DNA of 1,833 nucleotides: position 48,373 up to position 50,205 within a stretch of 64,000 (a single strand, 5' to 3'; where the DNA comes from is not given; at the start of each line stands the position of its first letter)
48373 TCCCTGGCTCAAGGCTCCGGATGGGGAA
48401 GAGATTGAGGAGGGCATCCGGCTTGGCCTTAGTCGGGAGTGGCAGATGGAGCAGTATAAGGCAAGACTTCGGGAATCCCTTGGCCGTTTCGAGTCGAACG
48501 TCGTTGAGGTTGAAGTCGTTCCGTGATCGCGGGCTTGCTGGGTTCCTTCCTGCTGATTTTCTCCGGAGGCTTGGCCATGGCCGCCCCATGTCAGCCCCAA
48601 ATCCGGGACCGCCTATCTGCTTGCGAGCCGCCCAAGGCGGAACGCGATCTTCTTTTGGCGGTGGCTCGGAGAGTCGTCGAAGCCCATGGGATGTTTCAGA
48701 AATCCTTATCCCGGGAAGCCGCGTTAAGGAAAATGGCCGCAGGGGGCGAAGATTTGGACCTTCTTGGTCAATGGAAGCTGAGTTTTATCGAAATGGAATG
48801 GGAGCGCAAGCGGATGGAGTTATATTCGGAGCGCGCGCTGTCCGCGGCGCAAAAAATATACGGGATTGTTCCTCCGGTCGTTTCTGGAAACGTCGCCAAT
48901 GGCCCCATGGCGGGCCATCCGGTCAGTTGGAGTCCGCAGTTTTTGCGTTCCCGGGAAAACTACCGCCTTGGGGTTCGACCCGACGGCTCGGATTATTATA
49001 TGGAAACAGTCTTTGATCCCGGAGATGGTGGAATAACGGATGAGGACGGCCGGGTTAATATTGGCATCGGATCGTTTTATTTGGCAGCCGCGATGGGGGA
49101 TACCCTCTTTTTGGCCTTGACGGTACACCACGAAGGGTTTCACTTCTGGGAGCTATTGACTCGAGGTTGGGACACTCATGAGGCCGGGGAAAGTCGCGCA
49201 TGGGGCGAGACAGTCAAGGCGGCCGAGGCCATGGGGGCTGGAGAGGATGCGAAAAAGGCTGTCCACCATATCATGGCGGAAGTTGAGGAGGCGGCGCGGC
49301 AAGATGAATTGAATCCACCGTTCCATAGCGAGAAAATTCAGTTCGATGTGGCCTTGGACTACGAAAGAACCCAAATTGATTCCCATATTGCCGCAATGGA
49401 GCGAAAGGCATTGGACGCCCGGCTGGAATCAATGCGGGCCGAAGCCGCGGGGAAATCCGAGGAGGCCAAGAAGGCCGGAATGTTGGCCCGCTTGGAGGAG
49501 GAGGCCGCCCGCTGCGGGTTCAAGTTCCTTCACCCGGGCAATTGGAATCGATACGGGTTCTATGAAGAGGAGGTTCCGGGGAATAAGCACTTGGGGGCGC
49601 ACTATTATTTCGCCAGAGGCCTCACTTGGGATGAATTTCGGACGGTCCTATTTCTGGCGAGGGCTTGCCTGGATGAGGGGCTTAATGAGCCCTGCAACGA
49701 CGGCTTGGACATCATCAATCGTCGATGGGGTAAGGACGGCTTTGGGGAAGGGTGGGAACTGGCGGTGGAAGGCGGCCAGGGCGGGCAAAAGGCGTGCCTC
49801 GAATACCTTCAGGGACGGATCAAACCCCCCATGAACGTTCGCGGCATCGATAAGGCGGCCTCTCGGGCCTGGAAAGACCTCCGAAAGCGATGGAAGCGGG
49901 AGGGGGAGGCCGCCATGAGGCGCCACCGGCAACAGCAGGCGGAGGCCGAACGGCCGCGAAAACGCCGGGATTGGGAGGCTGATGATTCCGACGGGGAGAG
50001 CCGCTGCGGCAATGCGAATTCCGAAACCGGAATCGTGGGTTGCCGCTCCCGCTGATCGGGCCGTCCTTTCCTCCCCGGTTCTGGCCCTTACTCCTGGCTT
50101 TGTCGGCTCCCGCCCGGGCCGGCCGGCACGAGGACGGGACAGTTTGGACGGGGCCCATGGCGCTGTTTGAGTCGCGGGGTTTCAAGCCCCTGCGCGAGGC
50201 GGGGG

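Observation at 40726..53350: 12.6-kb island of secreted proteins bounded by distant paralogs and enriched in HExxH-motif proteins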

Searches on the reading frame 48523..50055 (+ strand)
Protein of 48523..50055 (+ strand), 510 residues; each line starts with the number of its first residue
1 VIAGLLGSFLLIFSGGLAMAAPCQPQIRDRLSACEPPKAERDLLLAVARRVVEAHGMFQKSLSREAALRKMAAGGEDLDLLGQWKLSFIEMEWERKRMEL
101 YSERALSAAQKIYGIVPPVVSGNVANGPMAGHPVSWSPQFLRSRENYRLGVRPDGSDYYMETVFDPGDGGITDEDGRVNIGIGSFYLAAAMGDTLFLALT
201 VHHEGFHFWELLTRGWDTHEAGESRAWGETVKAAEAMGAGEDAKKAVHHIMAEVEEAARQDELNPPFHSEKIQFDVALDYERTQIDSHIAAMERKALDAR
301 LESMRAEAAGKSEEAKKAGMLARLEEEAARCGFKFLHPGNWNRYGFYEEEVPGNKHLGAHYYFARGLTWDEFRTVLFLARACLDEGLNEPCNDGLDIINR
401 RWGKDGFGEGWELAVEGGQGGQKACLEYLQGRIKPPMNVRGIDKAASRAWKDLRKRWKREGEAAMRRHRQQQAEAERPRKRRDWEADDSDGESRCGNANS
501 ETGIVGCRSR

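Call 3: search_protein_families(library=pfam, proteins=[window:48523-50055:+], max_evalue=0.1)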
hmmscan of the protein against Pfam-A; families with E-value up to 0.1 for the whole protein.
window:48523-50055:+ (510 aa): 0 families

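Call 6: find_homologous_proteins(query=window:48523-50055:+)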
Query window:48523-50055:+ (510 aa): 3 proteins with E <= 0.001 among 8000 candidates.
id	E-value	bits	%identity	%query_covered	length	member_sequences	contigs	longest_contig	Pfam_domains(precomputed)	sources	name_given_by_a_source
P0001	1.7e-288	976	100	82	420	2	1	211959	-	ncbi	-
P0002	8.2e-233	792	68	100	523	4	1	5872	-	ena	-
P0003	2.6e-180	619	63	85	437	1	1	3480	-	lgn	-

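Call 7: find_encoding_contigs(protein=window:48523-50055:+, flank=10000)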
Protein window:48523-50055:+ (510 aa): no gene with exactly this product is on record in the collection.

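Call 8: find_encoding_contigs(protein=P0001, flank=10000)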
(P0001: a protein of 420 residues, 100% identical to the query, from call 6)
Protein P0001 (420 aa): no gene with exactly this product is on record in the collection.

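Call 9: find_encoding_contigs(protein=P0003, flank=10000)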
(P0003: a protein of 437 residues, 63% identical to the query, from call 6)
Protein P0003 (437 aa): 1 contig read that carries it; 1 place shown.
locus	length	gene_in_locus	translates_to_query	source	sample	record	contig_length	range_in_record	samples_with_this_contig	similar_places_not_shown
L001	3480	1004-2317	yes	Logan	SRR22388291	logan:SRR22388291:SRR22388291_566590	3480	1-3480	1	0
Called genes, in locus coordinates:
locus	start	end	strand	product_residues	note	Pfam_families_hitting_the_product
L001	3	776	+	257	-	?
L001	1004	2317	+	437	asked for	-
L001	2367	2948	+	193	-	-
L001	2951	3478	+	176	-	?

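Call 10: find_encoding_contigs(protein=P0002, flank=10000)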
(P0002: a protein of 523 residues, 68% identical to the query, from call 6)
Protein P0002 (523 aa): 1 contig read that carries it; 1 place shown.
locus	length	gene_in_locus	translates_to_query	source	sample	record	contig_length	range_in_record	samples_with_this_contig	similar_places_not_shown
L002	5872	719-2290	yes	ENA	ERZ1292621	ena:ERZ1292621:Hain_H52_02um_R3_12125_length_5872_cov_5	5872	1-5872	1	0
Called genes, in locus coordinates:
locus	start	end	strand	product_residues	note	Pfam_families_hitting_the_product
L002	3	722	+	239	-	?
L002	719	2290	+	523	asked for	-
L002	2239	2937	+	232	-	-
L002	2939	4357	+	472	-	PF03486:HI0933_like (faint), PF07992:Pyr_redox_2, PF12831:FAD_oxidored, PF13738:Pyr_redox_3 (faint), PF01262:AlaDh_PNT_C (weak), PF00070:Pyr_redox, PF02852:Pyr_redox_dim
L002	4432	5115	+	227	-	PF09335:VTT_dom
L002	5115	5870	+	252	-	?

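Call 36: search_protein_families(library=ncbifam, proteins=[window:48523-50055:+], max_evalue=1)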
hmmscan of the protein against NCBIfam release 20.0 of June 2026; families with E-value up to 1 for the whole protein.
window:48523-50055:+ (510 aa): 0 families

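Call 37: search_protein_families(library=padloc, proteins=[window:48523-50055:+], max_evalue=0.1)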
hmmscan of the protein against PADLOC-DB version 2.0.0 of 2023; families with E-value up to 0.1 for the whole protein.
window:48523-50055:+ (510 aa): 1 family
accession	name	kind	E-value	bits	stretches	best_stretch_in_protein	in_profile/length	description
PDLC00302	PtuA1|PtuA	-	0.035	10.8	1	295-344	470-520/576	AAA ATPase domain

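Call 38: predict_structure(alignment_id=A3)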
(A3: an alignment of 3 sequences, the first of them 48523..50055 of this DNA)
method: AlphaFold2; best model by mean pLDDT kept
length: 510 residues; sequences in the alignment: 3
mean_pLDDT: 40.8   pTM: 0.30
mean pLDDT of the five models: 40.8, 37.7, 37.4, 35.7, 35.6
residues with pLDDT >= 90: 0; 70-90: 2; 50-70: 122; < 50: 386
segments of 3 or more residues with pLDDT < 50: 1-72, 74-199, 205-220, 257-304, 307-309, 330-365, 386-422, 434-443, 478-510
pLDDT, mean of each block of 10 residues (from residue 1): 33 28 28 37 44 35 42 42 36 36 37 30 25 24 32 34 32 31 37 45 48 41 57 55 57 47 28 25 34 42 48 58 54 38 33 30 55 63 48 44 32 25 53 46 53 60 57 56 34 35 36
secondary structure, 60 per line:
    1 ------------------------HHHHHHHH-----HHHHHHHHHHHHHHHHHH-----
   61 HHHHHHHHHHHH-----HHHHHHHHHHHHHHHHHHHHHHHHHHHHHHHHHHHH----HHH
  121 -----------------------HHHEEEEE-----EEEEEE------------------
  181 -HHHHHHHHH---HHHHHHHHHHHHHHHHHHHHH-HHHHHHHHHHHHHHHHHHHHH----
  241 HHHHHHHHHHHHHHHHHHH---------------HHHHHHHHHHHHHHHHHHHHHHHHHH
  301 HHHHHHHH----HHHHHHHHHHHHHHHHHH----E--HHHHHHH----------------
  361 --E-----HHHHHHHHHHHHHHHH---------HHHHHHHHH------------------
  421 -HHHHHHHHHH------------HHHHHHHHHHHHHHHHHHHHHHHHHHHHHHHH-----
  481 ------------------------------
elements in order: H25-32 H38-55 H61-72 H78-113 E147-151 E157-162 H182-190 H194-214 H216-236 H241-259 H275-308 H313-330 H338-344 H369-384 H394-402 H422-431 H444-475

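Call 40: search_protein_representatives(alignment_id=A3)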
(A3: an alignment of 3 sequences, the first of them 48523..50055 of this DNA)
Query: 3 sequences, 515 profile positions. Proteins with E-value up to 0.001 (for the whole library): 183; up to 1e-10: 104; up to 1e-30: 5. The best 150 are listed.
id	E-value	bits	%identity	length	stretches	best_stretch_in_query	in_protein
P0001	7.4e-266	898.9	-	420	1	91-515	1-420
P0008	2.1e-40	155.0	-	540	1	5-461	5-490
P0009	2.3e-34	135.1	-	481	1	5-332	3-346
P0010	7.4e-33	130.1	-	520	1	10-499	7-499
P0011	1.6e-32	129.0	-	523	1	130-512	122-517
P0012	4.4e-30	121.0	-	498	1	94-488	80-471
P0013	9.7e-29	116.5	-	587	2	320-457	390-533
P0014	4.5e-28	114.3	-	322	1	8-234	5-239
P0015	1.5e-27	112.6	-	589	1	8-335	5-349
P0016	2.3e-27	112.0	-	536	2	290-491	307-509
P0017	5.0e-27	110.9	-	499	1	11-483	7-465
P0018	1.7e-26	109.1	-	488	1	9-311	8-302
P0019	2.7e-26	108.5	-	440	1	8-235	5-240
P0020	2.8e-26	108.4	-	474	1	19-339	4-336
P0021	2.3e-24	102.1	-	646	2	302-458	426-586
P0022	3.0e-24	101.7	-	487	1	11-249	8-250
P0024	8.5e-24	100.2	-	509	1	8-250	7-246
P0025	2.0e-23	99.0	-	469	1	4-296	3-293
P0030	1.2e-22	96.5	-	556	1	35-258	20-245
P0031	1.6e-22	96.0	-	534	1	6-497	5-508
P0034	2.3e-21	92.2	-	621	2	5-357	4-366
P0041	9.9e-20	86.8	-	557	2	83-292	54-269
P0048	2.2e-18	82.4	-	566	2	266-485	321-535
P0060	1.4e-16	76.5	-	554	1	148-512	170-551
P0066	1.3e-15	73.2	-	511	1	6-248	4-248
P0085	7.9e-14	67.3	-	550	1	8-488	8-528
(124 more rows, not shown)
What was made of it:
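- Z2 family: 183 representatives at E<=1e-3 (call 40).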

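Call 48: search_solved_structures(query=A4, max_evalue=10, show_alignments=3)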
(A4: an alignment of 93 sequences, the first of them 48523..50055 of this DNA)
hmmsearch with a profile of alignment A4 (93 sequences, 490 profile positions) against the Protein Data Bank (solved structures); distinct sequences matched with E-value up to 10: 12.
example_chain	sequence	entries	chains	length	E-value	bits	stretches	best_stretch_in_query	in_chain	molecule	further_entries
1wpa_A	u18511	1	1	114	0.0067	18.7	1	260-330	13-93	Occludin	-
3g7c_A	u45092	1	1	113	0.0086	18.4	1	260-330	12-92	Occludin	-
1xaw_A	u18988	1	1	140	0.026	16.8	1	257-330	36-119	Occludin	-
3sja_C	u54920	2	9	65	0.23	13.7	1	245-303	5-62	Golgi to ER traffic protein 1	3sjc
1ij5_A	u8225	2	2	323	0.37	13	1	232-335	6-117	PLASMODIAL SPECIFIC LAV1-2 PROTEIN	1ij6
3sjb_C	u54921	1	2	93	0.4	12.9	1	245-305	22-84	Golgi to ER traffic protein 1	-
3b2e_E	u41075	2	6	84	0.5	12.5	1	245-302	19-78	Golgi to ER traffic protein 1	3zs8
3vlc_E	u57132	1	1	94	0.58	12.3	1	245-302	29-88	Golgi to ER traffic protein 1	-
4ll7_A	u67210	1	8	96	1.6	10.9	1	35-99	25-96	SWI5-dependent HO expression protein 3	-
2ocy_A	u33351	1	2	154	2.4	10.3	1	268-312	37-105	Rab guanine nucleotide exchange factor SEC2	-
5oi7_A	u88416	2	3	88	3.6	9.7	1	271-329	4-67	Centrosomal protein of 85 kDa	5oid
2e7s_A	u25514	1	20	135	3.6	9.7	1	53-318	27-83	Rab guanine nucleotide exchange factor SEC2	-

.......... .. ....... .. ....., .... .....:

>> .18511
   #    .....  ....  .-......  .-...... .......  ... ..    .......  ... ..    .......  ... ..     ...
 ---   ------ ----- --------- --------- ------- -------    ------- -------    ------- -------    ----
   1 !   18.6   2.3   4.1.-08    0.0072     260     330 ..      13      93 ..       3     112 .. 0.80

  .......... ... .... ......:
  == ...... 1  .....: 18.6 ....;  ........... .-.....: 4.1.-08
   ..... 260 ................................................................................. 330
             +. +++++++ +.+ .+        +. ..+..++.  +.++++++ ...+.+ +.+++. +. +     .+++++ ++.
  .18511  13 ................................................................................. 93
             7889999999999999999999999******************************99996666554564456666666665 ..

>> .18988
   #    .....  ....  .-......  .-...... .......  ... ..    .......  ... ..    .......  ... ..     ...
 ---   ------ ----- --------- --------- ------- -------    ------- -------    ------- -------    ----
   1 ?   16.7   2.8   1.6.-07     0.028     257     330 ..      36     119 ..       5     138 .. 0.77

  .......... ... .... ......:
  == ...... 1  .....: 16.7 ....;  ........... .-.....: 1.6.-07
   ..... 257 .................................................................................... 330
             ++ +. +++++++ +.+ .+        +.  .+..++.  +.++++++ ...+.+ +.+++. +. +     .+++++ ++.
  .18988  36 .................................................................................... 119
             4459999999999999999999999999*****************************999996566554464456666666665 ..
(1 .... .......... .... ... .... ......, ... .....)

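Call 49: search_protein_families(library=pfam, alignment_id=A4, max_evalue=0.01)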
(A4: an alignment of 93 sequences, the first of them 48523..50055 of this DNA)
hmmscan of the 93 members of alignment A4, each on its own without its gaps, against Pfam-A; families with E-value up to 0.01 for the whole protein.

A. member 1, window:48523-50055:+ (510 aa): 0 families

B. families by the number of members that match (of 93 scanned): 9 families
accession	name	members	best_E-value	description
PF15638.11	Tox-MPTase2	1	0.0034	Metallopeptidase toxin 2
PF14891.12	Peptidase_M91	1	0.0054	Effector protein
PF12767.12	SAGA-Tad1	1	0.0059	Transcriptional regulator of RNA polII, SAGA, subunit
PF09033.15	DFF-C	1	0.0071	DNA Fragmentation factor 45kDa, C terminal domain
PF11735.13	CAP59_mtransfer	1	0.0079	Cryptococcal mannosyltransferase 1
PF13904.11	CCDC34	1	0.0079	Coiled-coil domain-containing protein 34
PF01984.25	dsDNA_bind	1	0.0086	Double-stranded DNA-binding domain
PF10444.14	Nbl1_Borealin_N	1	0.0093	Nbl1 / Borealin N terminal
PF18394.6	TBK1_CCD1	1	0.0094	TANK-binding kinase 1 coiled-coil domain 1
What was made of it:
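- Closest known: Protealysin-emfourin. Different: Z1 and Z2 match no M4 model (calls 3, 49) and carry Sec signal peptides.
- Closest known: Periplasmic protease plus lipoprotein adaptor. Different: BepA is M48 with TPR repeats, and no M48 or TPR hit was found in Z1 or Z2 (calls 3, 49).
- One Z2 member each gives a weak hit to Tox-MPTase2 and Peptidase_M91 (call 49). The only weak Pfam hits are to metallopeptidase toxin families (call 49).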

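Call 54: find_related_loci(query=A6, collection=metagenome_contigs, flank=6000)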
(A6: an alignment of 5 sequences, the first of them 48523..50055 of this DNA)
Query A6 (510 aa) in metagenome_contigs; peptide patterns used: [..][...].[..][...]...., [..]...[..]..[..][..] (x = any residue, [..] = any of these).
178 stretches matched a pattern, but none encodes a relative of the query by tblastn (E <= 1e-3).
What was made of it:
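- Tried and rejected: A6 found nothing (call 54).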

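Call 57: find_related_loci(query=A7, collection=metagenome_contigs, flank=6000)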
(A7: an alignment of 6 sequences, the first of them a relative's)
Query A7 (499 aa) in metagenome_contigs; peptide patterns used: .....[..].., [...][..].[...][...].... (x = any residue, [..] = any of these).
600 stretches matched a pattern (row limit reached: there are more); 1 encode a relative of the query (tblastn E <= 1e-3); 1 distinct loci.
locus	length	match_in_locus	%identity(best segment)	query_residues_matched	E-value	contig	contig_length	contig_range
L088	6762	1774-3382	49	1-499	2e-100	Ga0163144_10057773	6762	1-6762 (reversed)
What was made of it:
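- Tried and rejected: A7 gave one locus, L088 (call 57).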

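Call 60: search_protein_families(library=pfam, proteins=[L088:932-1777:+, L088:3385-4092:+], max_evalue=1)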
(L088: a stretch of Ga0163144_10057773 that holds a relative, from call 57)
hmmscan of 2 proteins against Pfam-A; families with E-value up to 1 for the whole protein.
L088:932-1777:+ (281 aa): 1 family
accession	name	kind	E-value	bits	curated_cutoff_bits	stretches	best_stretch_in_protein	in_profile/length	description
PF18542.6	TFIIB_C_1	-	0.029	14.9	25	1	14-66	36-89/99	Transcription factor IIB C-terminal module 1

L088:3385-4092:+ (235 aa): 0 families

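Call 91: list_cluster_members(proteins=[P0001, P0008, P0010, P0011, P0012, P0013, P0017, P0022, P0031, P0066])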
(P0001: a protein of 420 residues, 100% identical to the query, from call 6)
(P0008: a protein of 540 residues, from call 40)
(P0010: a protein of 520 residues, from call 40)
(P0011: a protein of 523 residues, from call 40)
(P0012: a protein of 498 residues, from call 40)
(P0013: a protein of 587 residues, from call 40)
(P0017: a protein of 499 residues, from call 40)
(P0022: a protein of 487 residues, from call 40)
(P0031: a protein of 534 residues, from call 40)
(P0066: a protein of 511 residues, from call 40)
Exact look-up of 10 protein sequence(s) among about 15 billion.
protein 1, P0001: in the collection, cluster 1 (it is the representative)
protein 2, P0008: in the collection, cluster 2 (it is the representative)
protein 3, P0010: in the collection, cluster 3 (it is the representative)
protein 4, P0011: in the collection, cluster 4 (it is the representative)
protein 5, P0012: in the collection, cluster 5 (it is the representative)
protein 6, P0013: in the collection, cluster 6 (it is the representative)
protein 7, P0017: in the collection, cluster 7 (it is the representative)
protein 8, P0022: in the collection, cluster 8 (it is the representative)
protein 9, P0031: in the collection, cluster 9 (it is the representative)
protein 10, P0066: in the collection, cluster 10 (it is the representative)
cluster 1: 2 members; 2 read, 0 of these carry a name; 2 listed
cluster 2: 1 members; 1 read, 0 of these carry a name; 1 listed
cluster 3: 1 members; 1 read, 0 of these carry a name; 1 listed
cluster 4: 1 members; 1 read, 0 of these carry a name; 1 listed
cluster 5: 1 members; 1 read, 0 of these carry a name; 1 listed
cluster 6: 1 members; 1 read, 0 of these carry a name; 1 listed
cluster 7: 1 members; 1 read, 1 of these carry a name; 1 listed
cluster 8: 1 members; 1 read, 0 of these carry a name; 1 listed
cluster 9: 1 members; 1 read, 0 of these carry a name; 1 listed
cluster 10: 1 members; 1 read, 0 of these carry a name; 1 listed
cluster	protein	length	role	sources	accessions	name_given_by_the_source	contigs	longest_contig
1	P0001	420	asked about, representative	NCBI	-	-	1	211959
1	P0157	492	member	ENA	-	-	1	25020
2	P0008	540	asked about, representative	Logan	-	-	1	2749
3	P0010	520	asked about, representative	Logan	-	-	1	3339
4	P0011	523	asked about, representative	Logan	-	-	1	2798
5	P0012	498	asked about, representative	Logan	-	-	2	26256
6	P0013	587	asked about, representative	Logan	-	-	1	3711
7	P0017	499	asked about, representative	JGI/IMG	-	hypothetical protein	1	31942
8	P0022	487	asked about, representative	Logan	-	-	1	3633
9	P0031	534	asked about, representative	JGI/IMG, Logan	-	-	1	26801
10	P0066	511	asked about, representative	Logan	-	-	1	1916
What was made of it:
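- Z2a-type and Z2b-type proteins each occur in other assemblies (P0157 and P0002; calls 6, 10, 91).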

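Call 92: find_encoding_contigs(protein=P0017, flank=6000, max_places=2)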
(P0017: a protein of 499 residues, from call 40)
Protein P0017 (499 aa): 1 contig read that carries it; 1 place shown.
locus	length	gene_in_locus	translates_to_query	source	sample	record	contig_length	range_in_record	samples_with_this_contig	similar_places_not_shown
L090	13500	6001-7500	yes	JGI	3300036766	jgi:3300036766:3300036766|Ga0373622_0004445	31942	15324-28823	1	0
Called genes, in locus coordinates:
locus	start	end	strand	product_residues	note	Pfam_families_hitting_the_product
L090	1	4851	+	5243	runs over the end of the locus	-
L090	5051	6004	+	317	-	-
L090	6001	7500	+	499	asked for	-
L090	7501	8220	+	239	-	-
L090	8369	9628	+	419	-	-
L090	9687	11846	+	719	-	PF00672:HAMP, PF00989:PAS (weak), PF08448:PAS_4 (faint), PF13188:PAS_8 (faint), PF00512:HisKA, PF02518:HATPase_c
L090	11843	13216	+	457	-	PF01476:LysM (weak), PF09136:Glucodextran_B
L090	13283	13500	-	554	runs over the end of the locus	-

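Call 93: find_encoding_contigs(protein=P0031, flank=6000, max_places=2)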
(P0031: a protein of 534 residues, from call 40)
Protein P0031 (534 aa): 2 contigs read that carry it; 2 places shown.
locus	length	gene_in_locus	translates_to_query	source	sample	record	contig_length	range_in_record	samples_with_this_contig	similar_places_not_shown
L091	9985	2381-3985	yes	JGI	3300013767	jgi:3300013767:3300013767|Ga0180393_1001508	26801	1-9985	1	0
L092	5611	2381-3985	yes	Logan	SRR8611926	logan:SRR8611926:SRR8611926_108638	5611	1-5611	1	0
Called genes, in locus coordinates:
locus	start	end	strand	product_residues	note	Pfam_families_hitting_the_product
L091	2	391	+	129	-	?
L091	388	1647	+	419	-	PF02491:SHS2_FTSA, PF06723:MreB_Mbl (weak), PF14450:FtsA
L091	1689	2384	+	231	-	-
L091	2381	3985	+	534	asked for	-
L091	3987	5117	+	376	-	PF00091:Tubulin, PF12327:FtsZ_C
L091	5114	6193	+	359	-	PF00437:T2SSE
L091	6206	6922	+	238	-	PF01712:dNK, PF13238:AAA_18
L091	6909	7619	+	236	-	PF02578:Cu-oxidase_4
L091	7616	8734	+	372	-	PF00155:Aminotran_1_2, PF00266:Aminotran_5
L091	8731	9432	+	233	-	PF02224:Cytidylate_kin, PF13189:Cytidylate_kin2 (faint), PF13207:AAA_17 (faint), PF13238:AAA_18 (weak), PF01202:SKI (faint)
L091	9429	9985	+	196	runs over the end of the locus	PF01553:Acyltransferase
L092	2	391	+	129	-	?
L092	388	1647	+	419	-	PF02491:SHS2_FTSA, PF06723:MreB_Mbl (weak), PF14450:FtsA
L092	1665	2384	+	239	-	-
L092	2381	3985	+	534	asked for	-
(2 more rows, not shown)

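Call 95: list_cluster_members(proteins=[P0018, P0020, P0024, P0025, P0030, P0034, P0041, P0048, P0060, P0085])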
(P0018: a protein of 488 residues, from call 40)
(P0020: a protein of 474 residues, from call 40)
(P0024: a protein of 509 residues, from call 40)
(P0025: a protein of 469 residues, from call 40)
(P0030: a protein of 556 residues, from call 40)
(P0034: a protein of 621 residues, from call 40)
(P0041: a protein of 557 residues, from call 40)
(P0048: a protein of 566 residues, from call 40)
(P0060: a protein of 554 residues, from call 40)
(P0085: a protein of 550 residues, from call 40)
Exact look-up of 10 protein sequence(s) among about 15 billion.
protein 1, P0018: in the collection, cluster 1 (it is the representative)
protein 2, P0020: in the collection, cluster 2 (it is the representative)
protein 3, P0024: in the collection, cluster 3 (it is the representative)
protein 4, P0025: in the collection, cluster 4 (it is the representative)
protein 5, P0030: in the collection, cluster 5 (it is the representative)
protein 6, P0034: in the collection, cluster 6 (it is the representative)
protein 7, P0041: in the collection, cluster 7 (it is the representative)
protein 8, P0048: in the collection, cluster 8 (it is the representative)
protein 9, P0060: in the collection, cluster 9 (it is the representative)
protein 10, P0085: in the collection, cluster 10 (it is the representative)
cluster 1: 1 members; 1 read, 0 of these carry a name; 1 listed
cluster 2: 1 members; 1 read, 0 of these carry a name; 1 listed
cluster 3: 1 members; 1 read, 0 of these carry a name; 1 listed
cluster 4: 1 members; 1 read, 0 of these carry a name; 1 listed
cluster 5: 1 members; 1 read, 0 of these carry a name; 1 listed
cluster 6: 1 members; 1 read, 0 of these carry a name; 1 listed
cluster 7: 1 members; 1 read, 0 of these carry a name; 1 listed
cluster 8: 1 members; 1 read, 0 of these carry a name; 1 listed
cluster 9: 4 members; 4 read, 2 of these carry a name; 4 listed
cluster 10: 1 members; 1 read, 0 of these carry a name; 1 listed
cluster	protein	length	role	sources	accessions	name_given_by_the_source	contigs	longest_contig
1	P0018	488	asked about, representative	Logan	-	-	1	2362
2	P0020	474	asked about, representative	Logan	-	-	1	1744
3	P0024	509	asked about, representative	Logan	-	-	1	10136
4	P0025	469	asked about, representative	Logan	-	-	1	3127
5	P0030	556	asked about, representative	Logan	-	-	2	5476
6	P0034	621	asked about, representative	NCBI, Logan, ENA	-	-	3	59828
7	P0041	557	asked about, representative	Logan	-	-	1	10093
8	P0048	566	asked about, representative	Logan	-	-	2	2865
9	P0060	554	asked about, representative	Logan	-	-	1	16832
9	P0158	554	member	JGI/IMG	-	hypothetical protein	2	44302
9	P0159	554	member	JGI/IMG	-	hypothetical protein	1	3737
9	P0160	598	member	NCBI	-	-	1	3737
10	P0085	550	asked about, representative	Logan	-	-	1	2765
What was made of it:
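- The family is rare: 183 representative clusters among 1.84 billion, and every looked-up 90% cluster has 1-4 members (calls 40, 91, 95).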
